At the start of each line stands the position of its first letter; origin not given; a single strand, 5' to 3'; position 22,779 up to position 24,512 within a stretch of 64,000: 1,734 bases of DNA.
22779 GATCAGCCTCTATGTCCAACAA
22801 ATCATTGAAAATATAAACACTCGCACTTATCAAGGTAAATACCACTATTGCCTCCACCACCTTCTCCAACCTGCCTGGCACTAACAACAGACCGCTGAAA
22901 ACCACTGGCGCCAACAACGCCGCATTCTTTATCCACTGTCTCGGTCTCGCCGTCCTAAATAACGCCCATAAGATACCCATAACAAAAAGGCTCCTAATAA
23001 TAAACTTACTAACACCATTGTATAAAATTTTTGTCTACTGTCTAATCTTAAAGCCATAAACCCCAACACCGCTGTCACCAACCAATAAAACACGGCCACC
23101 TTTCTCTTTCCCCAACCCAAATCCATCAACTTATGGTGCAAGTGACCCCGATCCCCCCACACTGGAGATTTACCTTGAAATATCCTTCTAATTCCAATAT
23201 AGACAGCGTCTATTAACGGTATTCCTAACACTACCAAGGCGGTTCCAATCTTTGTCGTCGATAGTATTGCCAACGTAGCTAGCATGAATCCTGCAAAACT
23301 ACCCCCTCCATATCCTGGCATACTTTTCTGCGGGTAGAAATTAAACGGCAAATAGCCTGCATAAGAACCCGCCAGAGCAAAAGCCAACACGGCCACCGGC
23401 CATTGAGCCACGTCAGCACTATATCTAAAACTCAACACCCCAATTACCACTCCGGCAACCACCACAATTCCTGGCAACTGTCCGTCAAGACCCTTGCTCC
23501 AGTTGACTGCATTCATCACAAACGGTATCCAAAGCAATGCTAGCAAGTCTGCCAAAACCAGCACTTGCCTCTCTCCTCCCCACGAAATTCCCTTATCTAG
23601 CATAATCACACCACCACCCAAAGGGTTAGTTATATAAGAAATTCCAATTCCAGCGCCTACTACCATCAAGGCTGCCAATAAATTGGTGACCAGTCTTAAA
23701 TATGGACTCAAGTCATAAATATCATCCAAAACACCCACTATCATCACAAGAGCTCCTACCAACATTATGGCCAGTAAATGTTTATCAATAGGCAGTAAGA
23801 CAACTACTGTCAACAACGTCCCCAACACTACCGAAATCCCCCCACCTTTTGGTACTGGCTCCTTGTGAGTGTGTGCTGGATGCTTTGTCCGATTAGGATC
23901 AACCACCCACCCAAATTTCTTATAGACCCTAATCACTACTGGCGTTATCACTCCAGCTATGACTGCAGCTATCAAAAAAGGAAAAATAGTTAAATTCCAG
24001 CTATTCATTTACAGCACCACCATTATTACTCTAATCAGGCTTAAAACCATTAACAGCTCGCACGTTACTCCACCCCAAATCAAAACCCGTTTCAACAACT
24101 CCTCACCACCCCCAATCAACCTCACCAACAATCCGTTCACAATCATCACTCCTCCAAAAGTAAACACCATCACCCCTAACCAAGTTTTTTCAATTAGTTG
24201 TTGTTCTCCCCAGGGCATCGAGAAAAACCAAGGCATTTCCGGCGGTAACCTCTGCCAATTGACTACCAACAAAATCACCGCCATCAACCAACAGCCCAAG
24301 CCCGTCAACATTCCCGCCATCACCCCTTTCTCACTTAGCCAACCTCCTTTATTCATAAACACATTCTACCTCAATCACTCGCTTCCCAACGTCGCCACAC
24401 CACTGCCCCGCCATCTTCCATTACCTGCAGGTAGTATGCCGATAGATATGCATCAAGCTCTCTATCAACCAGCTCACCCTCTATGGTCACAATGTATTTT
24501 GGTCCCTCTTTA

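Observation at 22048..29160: Operon-like block of polyprenyl-phosphate glycopolymer enzymes resembling the mycobacterial arabinogalactan toolkit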

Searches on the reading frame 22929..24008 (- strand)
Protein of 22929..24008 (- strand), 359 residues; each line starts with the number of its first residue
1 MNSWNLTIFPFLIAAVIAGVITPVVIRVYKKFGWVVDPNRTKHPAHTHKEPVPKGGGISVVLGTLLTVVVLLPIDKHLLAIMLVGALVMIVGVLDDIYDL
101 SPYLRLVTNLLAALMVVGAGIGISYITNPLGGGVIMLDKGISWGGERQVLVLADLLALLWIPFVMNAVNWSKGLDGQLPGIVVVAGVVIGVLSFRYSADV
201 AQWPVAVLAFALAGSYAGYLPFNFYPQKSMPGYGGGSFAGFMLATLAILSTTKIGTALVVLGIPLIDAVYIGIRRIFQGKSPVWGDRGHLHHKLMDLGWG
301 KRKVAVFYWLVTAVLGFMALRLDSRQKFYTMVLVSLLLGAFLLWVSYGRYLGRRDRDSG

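Call 3: search_protein_families(library=pfam, proteins=[window:22929-24008:-], max_evalue=0.01)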
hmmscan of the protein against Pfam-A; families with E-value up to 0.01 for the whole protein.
window:22929-24008:- (359 aa): 1 family
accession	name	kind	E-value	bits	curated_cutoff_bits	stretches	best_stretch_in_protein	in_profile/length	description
PF00953.26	Glycos_transf_4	-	5.4e-23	82.2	27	1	79-250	2-159/160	Glycosyl transferase family 4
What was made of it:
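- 22929..24008 (-): Polyprenyl-phosphate sugar-1-phosphate transferase of the MraY/WecA superfamily (GT4 in Pfam naming), 359 aa; overlaps the UbiA gene by 52 nt. PF00953 scores 82 bits (call 3).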

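Call 4: search_protein_families(library=ncbifam, proteins=[window:22929-24008:-], max_evalue=0.01)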
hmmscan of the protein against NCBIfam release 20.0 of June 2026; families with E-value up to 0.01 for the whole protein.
window:22929-24008:- (359 aa): 3 families
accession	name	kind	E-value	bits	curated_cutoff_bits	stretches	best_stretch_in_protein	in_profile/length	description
TIGR02380.1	ECA_wecA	exception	2.2e-27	96.1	326.05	1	20-345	12-330/346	UDP-N-acetylglucosamine--undecaprenyl-phosphate N-acetylglucosaminephosphotransferase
NF053644.1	MraY_archaea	equivalog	2.2e-18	66.7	450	2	164-320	193-340/340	pseudomurein biosynthesis MraY family phospho-N-acetylmuramoyl-pentapeptide-transferase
TIGR00445.1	mraY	equivalog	1.9e-13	50.6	192.05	1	23-320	6-315/321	phospho-N-acetylmuramoyl-pentapeptide-transferase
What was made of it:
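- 22929..24008 (-): WecA TIGR02380 scores 96 bits, below its cut-off of 326; MraY scores 50.6, below 192 (call 4).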

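Call 62: search_solved_structures(query=window:22929-24008:-, max_evalue=0.01)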
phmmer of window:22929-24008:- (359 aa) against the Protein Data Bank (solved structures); distinct sequences matched with E-value up to 0.01: 3.
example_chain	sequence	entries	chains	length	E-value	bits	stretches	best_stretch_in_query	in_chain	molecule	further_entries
5jnq_A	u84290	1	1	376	8.8e-13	51.4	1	7-319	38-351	Phospho-N-acetylmuramoyl-pentapeptide-transferase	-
9zno_A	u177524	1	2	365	4.6e-10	42.5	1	5-320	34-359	Phospho-N-acetylmuramoyl-pentapeptide-transferase (MraY)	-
4j72_A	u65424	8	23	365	5.8e-07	32.3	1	8-321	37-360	Phospho-N-acetylmuramoyl-pentapeptide-transferase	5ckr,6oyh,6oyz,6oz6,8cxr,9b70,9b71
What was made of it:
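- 22929..24008 (-): The nearest solved relatives are MraY proteins, E 9e-13 (call 62).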

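Call 85: list_cluster_members(proteins=[window:22932-24008:-, P0001, window:25989-27503:-, window:24012-24362:-, window:28306-29157:+])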
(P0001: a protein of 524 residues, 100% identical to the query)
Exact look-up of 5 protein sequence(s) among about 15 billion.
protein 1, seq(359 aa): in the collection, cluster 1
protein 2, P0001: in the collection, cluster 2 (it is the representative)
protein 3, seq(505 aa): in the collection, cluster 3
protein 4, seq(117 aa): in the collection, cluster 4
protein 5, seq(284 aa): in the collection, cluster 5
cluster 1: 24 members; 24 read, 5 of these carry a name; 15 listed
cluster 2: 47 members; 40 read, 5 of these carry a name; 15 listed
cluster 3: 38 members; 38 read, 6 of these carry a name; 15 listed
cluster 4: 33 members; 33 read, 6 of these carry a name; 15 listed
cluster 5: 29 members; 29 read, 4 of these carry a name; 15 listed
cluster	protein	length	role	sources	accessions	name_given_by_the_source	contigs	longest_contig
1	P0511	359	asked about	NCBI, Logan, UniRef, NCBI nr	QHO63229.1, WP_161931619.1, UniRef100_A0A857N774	glycosyltransferase family 4 protein [Candidatus Chazhemtobacterium aquaticus] | Undecaprenyl/decaprenyl-phosphate alpha-N-acetylglucosaminyl 1-phosphate transferase n=1 ... | MraY family glycosyltransferase [Candidatus Chazhemtobacterium aquaticus]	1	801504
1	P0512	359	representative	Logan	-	-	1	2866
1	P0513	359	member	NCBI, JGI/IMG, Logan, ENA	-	UDP-GlcNAc:undecaprenyl-phosphate GlcNAc-1-phosphate transferase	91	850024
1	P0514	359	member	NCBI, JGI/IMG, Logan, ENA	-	UDP-GlcNAc:undecaprenyl-phosphate GlcNAc-1-phosphate transferase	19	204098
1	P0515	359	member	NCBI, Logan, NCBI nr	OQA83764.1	MAG: putative undecaprenyl-phosphate N-acetylglucosaminyl 1-phosphate transferase ...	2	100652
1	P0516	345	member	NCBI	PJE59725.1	MAG: hypothetical protein COU85_02155, partial [Candidatus Portnoybacteria bacterium ...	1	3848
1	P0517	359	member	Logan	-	-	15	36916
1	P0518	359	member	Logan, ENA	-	-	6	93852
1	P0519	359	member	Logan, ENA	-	-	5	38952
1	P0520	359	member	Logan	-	-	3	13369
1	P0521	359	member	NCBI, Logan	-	-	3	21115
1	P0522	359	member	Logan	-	-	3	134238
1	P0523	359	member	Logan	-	-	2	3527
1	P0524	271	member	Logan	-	-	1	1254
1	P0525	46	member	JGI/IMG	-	-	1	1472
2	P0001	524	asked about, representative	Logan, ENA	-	-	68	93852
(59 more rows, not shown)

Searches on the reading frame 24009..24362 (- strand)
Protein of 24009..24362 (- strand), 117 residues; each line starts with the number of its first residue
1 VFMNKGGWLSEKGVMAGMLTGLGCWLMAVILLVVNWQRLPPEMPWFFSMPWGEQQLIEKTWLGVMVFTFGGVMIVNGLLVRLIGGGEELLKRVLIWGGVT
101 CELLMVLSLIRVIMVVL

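Call 3: search_protein_families(library=pfam, proteins=[window:24009-24362:-], max_evalue=0.01)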
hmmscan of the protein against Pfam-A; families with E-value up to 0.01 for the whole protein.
window:24009-24362:- (117 aa): 2 families
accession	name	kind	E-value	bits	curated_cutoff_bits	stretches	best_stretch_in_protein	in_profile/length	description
PF10946.13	DUF2625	-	0.00068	19.2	27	1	54-94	43-82/207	Protein of unknown function DUF2625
PF14927.11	Neurensin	-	0.0026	17.9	27.7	0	16-38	98-120/132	Neurensin/Transmembrane protein 74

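Call 4: search_protein_families(library=ncbifam, proteins=[window:24009-24362:-], max_evalue=0.01)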
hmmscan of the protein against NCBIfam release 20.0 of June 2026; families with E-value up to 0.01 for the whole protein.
window:24009-24362:- (117 aa): 1 family
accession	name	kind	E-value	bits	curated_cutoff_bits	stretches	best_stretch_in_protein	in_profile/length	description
NF008498.0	PRK11408.1-5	equivalog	0.00012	21.5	276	1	54-94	46-85/214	hypothetical protein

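Call 77: search_protein_families(library=pfam, alignment_id=A4, max_evalue=1)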
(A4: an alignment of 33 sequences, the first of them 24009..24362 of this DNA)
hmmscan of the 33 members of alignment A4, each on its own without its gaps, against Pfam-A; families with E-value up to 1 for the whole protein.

A. member 1, window:24009-24362:- (117 aa): 2 families
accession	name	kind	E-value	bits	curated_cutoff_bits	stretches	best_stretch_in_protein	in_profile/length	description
PF10946.13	DUF2625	-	0.00068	19.2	27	1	54-94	43-82/207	Protein of unknown function DUF2625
PF14927.11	Neurensin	-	0.0026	17.9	27.7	1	16-38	98-120/132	Neurensin/Transmembrane protein 74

B. families by the number of members that match (of 33 scanned): 28 families (the first 25 are shown)
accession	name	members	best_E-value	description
PF07853.16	DUF1648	5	3e-05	Domain of unknown function (DUF1648)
PF07690.21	MFS_1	2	0.00011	Major Facilitator Superfamily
PF10946.13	DUF2625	1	0.00068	Protein of unknown function DUF2625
PF09446.15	VMA21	1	0.001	VMA21-like domain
PF14927.11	Neurensin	1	0.0026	Neurensin/Transmembrane protein 74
PF09716.15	ETRAMP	1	0.014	Malarial early transcribed membrane protein (ETRAMP)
PF13664.11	DUF4149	1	0.015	Domain of unknown function (DUF4149)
PF04893.22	Yip1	1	0.015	Yip1 domain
PF05805.17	L6_membrane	1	0.02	L6 membrane protein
PF07664.17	FeoB_C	1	0.034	Ferrous iron transport protein B C terminus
PF02537.21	CRCB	1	0.046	CrcB-like protein, Camphor Resistance (CrcB)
PF03929.21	PepSY_TM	1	0.052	PepSY-associated TM region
PF19857.4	DUF6332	1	0.055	Family of unknown function (DUF6332)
PF07884.19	VKOR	1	0.057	Vitamin K epoxide reductase family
PF16491.10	Peptidase_M48_N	1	0.086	CAAX prenyl protease N-terminal, five membrane helices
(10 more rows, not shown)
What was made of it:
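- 24009..24362 (-): Small three-helix membrane protein, distant DUF1648-like, 115-117 aa; function unknown. Five of 33 members hit PF07853 DUF1648, best E 3e-5 (call 77).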

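Call 84: search_protein_representatives(protein=window:24009-24362:-)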
Query: 117 residues. Proteins with E-value up to 0.001 (for the whole library): 461; up to 1e-10: 27; up to 1e-30: 1. The best 150 are listed.
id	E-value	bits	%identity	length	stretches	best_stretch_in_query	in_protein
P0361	2.2e-66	237.7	98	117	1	1-117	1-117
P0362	2.6e-22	95.2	43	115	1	11-115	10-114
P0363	7.4e-21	90.5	46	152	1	3-116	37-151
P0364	1.9e-18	82.7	40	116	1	5-116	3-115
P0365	1.5e-17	79.8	44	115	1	18-117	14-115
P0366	4.9e-17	78.2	37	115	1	6-116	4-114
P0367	2.1e-16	76.1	42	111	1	12-117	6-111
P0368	4.4e-16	75.1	46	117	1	20-117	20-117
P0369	1.1e-15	73.7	45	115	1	12-117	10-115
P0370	2.6e-14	69.3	34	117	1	15-117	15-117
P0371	5.1e-14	68.4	43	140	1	11-116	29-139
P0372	1.1e-13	67.4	30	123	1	4-116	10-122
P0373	1.8e-13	66.6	38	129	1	13-116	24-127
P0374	1.9e-13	66.6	36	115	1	20-115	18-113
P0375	4.9e-13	65.2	37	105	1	16-113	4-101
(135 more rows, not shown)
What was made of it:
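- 24009..24362 (-): It is always a stand-alone protein of 91-178 aa across 461 clusters (call 84).
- Tried and rejected: Search for fusions of the small TM protein that could hint at function: 461 clusters, all stand-alone proteins of 91-178 aa (call 84).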
